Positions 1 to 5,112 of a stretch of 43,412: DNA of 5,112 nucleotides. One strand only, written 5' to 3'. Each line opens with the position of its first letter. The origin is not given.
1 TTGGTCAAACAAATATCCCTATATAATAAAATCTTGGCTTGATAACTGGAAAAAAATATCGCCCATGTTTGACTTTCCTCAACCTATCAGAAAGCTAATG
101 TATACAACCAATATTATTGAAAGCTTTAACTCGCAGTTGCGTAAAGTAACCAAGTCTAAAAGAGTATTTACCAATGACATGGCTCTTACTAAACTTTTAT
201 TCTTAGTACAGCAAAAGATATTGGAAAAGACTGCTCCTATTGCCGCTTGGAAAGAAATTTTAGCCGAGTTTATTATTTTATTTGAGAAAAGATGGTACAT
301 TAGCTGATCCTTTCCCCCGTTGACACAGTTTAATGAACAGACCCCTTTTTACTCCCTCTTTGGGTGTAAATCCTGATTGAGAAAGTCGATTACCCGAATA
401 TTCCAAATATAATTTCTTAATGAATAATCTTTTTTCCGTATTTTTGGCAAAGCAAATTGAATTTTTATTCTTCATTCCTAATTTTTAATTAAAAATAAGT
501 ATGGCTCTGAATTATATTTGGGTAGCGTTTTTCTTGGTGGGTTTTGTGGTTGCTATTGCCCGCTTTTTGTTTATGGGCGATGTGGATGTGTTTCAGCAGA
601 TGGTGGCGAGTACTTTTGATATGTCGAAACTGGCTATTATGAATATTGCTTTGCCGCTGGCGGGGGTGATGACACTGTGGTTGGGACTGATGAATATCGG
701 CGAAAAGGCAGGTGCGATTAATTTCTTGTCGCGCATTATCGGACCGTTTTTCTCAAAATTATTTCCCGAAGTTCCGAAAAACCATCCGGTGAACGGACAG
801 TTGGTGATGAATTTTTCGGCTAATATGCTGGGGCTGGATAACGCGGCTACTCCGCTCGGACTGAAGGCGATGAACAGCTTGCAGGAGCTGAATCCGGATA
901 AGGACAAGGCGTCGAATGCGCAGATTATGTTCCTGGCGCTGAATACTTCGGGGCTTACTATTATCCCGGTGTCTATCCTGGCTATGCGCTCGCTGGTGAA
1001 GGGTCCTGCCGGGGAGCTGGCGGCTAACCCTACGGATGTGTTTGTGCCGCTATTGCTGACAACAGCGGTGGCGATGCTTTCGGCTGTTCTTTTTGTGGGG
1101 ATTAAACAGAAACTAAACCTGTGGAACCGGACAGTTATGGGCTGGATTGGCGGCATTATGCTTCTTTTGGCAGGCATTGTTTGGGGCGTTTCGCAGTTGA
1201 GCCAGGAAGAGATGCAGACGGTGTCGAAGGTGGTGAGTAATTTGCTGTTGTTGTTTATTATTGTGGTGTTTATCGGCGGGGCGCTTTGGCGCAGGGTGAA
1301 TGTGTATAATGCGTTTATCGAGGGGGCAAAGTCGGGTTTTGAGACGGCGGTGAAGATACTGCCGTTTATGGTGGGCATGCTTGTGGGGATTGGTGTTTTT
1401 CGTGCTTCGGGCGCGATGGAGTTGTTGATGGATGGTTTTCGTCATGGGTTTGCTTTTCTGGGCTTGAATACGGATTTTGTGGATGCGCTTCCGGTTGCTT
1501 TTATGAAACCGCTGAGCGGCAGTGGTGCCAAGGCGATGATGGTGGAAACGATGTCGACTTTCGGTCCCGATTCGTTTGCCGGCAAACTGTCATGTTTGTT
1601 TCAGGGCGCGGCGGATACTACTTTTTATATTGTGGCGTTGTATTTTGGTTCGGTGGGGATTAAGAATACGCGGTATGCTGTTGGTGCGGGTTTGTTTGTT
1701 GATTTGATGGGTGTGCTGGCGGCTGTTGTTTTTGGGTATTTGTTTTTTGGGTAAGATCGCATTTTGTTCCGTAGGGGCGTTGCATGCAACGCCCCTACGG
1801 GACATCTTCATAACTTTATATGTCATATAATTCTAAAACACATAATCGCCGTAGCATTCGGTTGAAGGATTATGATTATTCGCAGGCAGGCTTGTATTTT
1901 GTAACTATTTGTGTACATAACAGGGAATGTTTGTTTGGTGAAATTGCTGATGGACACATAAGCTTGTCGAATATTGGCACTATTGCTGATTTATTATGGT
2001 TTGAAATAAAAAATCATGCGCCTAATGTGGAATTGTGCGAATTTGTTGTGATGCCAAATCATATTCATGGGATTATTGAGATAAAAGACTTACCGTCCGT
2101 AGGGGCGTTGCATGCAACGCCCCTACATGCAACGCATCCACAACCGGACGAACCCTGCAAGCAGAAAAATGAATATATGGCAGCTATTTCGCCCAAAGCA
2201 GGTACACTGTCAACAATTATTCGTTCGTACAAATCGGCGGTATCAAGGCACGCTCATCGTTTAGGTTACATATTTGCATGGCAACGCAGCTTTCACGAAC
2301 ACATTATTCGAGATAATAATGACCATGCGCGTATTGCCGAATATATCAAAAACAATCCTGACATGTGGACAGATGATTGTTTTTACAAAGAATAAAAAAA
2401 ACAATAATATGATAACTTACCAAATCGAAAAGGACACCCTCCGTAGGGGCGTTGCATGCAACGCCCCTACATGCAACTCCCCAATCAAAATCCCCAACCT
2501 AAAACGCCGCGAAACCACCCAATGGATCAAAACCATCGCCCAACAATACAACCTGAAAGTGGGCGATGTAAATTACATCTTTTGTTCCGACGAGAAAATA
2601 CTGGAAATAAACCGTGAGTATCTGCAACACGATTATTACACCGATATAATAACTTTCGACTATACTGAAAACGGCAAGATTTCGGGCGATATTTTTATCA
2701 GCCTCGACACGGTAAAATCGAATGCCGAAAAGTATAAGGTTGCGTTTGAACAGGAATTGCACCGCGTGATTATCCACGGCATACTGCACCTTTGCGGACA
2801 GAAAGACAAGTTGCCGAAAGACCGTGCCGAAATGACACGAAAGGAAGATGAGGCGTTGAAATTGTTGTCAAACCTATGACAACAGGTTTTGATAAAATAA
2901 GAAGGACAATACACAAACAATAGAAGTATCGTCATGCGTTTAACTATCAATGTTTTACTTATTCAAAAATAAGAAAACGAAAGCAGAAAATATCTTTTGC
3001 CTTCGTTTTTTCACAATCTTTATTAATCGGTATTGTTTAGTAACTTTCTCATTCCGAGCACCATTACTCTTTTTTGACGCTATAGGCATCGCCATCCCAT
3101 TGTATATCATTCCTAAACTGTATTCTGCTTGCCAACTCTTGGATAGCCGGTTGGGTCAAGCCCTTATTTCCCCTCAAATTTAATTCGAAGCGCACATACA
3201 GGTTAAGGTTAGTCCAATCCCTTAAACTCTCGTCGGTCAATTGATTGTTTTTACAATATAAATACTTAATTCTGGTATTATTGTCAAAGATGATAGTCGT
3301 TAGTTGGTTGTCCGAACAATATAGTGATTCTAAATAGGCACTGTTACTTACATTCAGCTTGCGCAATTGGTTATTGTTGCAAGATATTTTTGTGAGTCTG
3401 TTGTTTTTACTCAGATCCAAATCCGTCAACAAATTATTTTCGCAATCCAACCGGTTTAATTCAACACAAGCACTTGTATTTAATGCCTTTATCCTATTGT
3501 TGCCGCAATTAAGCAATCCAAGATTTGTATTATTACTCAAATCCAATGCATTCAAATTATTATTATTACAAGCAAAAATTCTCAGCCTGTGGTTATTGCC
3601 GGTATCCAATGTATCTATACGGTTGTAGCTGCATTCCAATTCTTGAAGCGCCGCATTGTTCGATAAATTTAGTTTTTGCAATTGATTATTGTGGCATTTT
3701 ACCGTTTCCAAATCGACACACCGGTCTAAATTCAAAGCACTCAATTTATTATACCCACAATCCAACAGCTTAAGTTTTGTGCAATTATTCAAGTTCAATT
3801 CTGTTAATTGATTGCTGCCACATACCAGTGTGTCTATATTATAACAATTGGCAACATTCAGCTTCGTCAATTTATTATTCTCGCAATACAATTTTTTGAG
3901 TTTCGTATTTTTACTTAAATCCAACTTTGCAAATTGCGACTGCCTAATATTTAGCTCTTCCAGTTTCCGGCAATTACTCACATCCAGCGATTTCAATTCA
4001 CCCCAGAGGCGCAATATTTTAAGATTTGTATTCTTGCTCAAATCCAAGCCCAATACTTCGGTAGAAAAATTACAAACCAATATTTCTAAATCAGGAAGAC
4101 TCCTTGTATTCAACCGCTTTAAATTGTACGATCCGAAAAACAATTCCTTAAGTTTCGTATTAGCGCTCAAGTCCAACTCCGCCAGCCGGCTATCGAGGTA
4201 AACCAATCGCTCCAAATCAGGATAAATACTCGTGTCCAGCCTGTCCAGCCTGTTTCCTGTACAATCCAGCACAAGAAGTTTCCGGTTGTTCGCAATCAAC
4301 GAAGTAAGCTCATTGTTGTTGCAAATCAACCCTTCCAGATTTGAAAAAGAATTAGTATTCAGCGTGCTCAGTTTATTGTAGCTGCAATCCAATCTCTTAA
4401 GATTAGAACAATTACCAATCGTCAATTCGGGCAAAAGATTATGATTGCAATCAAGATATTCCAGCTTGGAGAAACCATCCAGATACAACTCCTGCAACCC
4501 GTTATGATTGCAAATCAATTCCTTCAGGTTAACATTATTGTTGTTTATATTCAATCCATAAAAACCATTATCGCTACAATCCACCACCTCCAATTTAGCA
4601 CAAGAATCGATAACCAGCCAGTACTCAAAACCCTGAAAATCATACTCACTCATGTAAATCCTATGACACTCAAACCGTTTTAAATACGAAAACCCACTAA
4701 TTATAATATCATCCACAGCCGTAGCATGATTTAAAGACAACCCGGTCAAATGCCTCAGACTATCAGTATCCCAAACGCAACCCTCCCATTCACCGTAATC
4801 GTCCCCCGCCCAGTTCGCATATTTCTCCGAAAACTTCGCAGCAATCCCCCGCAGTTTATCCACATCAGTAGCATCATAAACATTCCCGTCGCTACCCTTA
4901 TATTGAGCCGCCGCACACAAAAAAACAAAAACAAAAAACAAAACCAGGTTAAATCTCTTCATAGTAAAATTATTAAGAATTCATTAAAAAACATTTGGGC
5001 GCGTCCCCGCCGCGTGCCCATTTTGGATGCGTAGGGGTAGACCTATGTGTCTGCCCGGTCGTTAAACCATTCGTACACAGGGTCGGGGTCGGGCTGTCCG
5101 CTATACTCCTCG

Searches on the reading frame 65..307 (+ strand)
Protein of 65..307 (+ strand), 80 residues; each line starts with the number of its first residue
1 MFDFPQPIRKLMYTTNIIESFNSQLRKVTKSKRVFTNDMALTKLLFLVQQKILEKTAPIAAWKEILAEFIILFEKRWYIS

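Call 71: search_protein_families(library=pfam, proteins=[window:65-307:+], max_evalue=0.01)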
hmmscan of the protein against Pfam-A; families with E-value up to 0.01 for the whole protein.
window:65-307:+ (80 aa): 1 family
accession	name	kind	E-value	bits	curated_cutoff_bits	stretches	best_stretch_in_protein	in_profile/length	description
PF00872.24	Transposase_mut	-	3.2e-09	36.6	21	1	2-51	322-371/379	Transposase, Mutator family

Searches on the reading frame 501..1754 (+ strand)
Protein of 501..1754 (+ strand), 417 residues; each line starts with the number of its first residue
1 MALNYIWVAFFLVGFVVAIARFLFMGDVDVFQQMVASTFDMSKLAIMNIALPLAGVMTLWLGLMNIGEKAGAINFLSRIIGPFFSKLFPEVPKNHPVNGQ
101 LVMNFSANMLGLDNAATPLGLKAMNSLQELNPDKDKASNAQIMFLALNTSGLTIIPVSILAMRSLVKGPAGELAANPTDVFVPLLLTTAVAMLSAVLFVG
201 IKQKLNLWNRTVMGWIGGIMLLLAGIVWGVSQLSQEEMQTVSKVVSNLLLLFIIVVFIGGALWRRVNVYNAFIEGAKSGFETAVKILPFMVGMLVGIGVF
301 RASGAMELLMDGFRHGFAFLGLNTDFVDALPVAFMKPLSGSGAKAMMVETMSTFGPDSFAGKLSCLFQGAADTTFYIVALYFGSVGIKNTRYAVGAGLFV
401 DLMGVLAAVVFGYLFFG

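Call 35: search_protein_families(library=pfam, proteins=[window:501-1754:+])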
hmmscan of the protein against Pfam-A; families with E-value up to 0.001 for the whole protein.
window:501-1754:+ (417 aa): 1 family
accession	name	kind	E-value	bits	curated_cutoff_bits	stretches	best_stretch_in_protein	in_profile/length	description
PF07670.19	Gate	-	1.6e-21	77.1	29.6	2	51-161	2-99/104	Nucleoside recognition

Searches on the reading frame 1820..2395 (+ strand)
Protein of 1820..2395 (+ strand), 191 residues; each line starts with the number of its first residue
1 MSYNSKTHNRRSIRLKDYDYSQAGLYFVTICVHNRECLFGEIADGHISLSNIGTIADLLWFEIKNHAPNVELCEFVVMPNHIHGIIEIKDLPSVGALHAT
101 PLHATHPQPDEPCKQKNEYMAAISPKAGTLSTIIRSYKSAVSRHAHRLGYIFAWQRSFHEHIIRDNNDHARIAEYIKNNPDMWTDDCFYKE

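Call 35: search_protein_families(library=pfam, proteins=[window:1820-2395:+])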
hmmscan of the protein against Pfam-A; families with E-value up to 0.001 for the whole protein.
window:1820-2395:+ (191 aa): 1 family
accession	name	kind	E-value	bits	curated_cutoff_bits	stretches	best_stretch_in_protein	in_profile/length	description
PF01797.21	Y1_Tnp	-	0.00018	22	23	0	68-89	39-60/121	Transposase IS200 like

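Call 38: search_solved_structures(query=window:1820-2395:+, max_evalue=1, show_alignments=2)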
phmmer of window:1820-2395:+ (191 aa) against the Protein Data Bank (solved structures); distinct sequences matched with E-value up to 1: 1.
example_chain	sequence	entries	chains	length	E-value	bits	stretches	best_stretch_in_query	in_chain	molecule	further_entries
4er8_A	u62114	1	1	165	0.17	14.7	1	142-180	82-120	TnpArep for protein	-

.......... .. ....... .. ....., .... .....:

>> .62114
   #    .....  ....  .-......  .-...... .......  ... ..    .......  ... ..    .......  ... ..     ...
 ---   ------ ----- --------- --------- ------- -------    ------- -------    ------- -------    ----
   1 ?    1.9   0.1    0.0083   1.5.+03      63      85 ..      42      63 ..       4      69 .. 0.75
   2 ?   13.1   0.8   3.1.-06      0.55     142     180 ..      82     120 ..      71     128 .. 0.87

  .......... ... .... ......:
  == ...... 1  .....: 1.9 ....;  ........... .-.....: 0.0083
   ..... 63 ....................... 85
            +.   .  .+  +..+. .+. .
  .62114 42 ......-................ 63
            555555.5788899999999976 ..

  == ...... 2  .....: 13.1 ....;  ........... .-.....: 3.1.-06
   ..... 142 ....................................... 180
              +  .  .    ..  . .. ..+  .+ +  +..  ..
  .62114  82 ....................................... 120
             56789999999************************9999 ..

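Call 39: search_protein_families(library=ncbifam, proteins=[window:1820-2395:+], max_evalue=1)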
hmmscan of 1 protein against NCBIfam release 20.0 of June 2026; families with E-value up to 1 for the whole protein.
window:1820-2395:+ (191 aa): 1 family
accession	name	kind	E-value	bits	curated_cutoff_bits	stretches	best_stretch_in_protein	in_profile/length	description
NF047646.1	REP_Tyr_transpos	equivalog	2e-16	60.2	80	2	126-180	68-131/146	REP-associated tyrosine transposase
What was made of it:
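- A RAYT-like gene is present 4.5 kb from array 1 (calls 35, 38, 39).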

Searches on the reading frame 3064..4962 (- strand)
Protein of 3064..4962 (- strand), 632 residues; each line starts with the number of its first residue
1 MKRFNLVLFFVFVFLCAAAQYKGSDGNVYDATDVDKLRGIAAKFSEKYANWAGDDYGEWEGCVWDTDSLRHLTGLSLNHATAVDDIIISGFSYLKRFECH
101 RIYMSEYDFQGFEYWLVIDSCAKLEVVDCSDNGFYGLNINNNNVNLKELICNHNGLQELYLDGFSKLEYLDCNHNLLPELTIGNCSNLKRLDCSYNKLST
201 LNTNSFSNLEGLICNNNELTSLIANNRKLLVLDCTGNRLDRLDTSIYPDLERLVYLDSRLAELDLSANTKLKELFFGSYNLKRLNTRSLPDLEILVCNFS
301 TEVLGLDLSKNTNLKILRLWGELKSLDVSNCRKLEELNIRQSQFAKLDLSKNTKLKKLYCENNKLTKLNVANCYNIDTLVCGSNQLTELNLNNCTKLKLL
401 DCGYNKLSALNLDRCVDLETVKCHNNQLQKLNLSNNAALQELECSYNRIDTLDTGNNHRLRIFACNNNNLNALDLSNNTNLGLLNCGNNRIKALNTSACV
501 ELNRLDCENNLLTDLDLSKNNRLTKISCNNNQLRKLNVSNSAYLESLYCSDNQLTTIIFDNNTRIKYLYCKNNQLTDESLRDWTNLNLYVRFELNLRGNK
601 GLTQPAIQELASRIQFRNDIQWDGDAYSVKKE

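Call 10: search_protein_families(library=pfam, proteins=[window:3064-4962:-])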
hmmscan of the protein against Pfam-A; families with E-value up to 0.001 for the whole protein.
window:3064-4962:- (632 aa): 2 families
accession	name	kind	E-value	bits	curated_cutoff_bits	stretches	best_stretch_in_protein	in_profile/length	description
PF12799.13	LRR_4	-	1.5e-28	98.6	27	2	544-577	3-38/44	Leucine Rich repeats (2 copies)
PF23622.1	LRR_At1g61320_AtMIF1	-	0.00058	19.8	26.9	0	377-439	110-174/384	At1g61320/AtMIF1, LRR domain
